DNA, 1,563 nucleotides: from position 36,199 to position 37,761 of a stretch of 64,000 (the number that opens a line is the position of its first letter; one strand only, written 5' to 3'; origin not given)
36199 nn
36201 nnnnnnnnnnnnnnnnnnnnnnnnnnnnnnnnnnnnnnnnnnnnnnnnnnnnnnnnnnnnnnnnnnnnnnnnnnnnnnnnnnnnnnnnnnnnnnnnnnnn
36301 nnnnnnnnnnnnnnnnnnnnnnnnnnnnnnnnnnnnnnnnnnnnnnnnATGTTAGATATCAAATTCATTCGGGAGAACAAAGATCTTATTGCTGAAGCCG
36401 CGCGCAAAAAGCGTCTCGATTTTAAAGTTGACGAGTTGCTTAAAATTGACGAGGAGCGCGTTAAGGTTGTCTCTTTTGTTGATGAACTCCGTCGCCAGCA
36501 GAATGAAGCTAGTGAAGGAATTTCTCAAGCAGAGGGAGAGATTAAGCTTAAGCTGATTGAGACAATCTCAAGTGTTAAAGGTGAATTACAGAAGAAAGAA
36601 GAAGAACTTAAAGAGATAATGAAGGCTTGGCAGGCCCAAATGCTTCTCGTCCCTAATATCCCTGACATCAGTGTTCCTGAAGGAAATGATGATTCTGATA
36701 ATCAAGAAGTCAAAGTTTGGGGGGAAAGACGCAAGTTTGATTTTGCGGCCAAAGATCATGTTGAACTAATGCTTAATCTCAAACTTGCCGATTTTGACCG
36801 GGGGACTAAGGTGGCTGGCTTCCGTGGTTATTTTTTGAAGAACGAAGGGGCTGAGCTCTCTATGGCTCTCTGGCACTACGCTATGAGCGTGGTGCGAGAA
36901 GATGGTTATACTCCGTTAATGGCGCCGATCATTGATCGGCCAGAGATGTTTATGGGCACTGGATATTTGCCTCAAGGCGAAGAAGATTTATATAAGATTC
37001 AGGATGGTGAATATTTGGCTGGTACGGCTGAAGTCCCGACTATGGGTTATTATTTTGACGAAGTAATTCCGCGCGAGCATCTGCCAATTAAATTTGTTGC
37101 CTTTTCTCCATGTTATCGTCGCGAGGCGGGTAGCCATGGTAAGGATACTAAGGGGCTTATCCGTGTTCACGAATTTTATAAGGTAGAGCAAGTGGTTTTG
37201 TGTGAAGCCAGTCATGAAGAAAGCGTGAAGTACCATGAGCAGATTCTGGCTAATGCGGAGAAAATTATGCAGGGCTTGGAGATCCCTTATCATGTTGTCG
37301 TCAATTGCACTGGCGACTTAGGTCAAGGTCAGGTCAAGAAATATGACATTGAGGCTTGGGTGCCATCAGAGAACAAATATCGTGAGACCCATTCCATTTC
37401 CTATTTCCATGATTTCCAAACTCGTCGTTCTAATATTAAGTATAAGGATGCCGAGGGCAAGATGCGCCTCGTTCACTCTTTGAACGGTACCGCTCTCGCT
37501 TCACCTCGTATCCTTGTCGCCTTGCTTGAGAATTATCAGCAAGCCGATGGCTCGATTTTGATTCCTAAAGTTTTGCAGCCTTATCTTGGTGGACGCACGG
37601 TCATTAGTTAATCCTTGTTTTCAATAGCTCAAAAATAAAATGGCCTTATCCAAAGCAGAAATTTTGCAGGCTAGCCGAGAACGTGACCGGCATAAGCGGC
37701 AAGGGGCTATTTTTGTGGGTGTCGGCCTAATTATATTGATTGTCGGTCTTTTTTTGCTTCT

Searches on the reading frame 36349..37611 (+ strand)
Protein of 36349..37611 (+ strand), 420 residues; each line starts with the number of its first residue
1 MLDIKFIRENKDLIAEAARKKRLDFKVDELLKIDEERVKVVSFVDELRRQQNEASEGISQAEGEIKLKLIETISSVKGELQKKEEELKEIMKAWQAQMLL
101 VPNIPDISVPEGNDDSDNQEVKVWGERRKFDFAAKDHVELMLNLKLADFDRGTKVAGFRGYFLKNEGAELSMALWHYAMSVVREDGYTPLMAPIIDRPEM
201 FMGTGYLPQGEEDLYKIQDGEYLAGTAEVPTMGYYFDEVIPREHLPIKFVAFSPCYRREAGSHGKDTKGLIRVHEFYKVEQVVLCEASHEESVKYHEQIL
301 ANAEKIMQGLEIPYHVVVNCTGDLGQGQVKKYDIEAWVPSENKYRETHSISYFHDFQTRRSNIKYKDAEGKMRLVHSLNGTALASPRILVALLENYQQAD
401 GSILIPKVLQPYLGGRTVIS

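Call 14: search_protein_families(library=pfam, max_evalue=0.00001, proteins=[window:36349-37611:+])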
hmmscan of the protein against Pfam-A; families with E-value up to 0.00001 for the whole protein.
window:36349-37611:+ (420 aa): 2 families
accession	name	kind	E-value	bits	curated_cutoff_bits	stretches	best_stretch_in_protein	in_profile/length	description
PF00587.30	tRNA-synt_2b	-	4.9e-33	115.1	29.3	1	222-396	12-179/179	tRNA synthetase class II core domain (G, H, P, S and T)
PF02403.27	Seryl_tRNA_N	-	1.8e-20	73.6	28.2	1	1-105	1-108/108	Seryl-tRNA synthetase N-terminal domain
